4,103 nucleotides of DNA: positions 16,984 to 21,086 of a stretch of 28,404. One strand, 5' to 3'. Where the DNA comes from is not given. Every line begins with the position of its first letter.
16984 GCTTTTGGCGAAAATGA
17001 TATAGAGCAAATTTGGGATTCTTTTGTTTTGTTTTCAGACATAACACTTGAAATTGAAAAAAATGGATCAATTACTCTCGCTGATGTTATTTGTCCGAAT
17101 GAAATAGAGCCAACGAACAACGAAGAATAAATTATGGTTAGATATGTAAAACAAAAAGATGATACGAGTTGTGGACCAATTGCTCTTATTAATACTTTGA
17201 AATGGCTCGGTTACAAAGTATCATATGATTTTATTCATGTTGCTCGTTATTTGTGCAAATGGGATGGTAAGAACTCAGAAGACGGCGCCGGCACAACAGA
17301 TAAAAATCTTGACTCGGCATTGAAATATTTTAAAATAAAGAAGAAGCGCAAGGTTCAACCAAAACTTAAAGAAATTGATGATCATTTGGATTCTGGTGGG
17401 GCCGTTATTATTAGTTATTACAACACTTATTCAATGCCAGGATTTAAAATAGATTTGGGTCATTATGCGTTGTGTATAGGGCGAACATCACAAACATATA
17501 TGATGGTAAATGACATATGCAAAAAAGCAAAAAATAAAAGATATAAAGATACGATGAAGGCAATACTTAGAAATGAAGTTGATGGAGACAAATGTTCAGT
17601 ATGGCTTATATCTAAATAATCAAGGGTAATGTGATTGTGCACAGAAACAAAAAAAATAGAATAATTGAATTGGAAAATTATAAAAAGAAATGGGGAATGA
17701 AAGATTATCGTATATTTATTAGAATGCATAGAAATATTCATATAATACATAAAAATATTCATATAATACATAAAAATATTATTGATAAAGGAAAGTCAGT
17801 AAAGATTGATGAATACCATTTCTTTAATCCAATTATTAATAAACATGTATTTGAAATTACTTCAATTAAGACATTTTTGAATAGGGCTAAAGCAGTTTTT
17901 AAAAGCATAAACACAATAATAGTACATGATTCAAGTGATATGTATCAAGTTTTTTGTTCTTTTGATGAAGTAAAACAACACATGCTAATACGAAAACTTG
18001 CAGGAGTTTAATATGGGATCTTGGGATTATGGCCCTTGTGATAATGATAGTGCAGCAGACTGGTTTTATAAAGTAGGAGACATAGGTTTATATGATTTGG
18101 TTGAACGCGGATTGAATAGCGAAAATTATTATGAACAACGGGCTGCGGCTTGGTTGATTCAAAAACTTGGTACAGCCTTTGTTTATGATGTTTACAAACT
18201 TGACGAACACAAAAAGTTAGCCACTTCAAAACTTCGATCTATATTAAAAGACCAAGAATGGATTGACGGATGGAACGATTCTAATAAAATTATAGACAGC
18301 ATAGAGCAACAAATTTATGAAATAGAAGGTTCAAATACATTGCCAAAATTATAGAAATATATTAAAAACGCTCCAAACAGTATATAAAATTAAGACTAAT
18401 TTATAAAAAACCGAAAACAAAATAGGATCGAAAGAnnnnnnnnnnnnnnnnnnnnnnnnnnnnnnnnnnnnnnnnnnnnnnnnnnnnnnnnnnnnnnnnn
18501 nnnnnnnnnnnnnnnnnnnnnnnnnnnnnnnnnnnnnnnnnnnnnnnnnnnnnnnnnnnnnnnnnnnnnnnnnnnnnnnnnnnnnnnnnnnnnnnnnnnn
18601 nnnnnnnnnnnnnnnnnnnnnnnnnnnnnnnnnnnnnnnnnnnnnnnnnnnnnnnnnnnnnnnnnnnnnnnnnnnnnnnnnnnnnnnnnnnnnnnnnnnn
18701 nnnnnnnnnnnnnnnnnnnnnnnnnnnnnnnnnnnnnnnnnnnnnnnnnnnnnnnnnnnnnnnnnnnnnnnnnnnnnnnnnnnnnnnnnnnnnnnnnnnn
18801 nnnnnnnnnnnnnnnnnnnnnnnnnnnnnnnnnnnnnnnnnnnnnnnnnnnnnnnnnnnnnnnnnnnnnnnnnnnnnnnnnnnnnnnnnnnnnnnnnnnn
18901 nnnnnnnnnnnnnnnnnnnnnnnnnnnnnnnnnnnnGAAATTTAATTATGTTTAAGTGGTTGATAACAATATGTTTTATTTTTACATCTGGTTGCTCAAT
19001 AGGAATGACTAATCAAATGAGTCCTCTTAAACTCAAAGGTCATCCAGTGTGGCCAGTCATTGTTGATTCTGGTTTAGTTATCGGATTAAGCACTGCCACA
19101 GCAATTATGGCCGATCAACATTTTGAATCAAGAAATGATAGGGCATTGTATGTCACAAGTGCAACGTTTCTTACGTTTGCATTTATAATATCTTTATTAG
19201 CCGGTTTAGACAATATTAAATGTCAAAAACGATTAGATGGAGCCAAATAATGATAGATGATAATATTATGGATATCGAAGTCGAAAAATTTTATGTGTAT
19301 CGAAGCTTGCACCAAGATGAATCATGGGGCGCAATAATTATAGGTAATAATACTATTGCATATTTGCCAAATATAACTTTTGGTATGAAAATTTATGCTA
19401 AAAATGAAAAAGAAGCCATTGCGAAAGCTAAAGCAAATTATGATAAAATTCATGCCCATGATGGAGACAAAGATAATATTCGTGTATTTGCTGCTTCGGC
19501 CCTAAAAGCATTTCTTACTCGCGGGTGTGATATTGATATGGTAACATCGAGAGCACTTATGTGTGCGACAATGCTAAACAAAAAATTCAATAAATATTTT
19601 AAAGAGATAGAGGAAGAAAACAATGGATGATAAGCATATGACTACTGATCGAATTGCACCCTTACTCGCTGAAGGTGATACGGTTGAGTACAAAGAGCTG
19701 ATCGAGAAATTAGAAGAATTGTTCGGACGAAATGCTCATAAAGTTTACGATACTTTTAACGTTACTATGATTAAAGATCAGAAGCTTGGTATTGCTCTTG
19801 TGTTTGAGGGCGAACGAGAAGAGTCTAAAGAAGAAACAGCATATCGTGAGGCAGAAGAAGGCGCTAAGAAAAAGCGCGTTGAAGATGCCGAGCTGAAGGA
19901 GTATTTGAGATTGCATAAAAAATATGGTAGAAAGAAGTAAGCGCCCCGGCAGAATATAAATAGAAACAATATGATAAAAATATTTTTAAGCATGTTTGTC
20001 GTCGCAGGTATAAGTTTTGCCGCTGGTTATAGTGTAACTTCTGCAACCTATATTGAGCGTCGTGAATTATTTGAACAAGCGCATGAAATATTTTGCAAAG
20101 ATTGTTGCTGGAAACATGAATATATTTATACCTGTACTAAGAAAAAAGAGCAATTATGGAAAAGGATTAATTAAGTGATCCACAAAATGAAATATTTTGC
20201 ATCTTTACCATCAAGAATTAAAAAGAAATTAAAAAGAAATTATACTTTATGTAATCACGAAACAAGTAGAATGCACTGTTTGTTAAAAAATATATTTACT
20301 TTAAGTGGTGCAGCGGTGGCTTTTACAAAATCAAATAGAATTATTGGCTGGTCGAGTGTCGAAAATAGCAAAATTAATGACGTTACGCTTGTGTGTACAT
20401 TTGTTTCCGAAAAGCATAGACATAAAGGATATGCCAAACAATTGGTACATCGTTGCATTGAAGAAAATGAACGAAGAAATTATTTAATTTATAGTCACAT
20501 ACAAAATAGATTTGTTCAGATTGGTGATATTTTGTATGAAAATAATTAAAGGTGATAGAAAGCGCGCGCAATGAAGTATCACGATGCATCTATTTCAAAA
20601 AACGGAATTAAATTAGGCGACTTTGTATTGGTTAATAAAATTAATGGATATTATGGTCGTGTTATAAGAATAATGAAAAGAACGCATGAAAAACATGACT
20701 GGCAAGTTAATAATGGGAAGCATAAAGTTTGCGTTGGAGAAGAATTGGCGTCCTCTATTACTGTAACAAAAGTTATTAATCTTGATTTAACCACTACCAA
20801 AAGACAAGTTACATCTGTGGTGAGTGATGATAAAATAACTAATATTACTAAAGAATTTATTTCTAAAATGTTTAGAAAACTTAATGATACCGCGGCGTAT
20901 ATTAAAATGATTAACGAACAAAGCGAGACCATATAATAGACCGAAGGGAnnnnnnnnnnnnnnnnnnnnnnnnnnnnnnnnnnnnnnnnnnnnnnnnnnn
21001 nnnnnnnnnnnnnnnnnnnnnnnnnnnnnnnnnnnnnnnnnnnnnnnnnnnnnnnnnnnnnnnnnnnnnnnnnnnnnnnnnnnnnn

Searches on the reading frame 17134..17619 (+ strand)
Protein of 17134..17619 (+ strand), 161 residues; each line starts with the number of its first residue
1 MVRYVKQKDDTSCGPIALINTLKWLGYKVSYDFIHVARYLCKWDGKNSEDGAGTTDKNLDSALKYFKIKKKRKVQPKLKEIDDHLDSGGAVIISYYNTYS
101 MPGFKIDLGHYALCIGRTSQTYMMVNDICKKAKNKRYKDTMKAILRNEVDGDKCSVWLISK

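Call 11: search_protein_families(library=pfam, proteins=[window:17134-17619:+], max_evalue=0.001)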
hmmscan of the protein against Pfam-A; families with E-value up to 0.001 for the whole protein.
window:17134-17619:+ (161 aa): 1 family
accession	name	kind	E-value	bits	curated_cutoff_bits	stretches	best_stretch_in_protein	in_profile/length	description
PF13529.12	Peptidase_C39_2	-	1.3e-06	29.4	24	1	2-127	3-141/143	Peptidase_C39 like family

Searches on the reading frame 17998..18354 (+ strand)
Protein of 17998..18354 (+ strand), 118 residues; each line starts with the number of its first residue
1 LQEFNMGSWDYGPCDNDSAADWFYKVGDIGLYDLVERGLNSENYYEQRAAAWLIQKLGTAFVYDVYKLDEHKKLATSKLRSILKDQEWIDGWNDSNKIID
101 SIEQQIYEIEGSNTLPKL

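Call 34: search_protein_families(library=pfam, proteins=[window:17998-18354:+], max_evalue=0.01)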
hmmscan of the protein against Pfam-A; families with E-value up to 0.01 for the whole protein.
window:17998-18354:+ (118 aa): 1 family
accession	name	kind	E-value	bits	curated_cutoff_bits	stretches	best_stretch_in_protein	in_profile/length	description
PF14078.11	DUF4259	-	0.00017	22.9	22.8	1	7-28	1-22/133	Domain of unknown function (DUF4259)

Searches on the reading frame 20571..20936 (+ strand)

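Call 34: search_protein_families(library=pfam, proteins=[window:20571-20936:+], max_evalue=0.01)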
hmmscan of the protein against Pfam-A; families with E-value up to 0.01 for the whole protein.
window:20571-20936:+ (121 aa): 1 family
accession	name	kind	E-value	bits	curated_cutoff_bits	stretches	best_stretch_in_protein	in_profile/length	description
PF01105.29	EMP24_GP25L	-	0.0099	16.4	25.9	0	31-119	53-142/182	emp24/gp25L/p24 family/GOLD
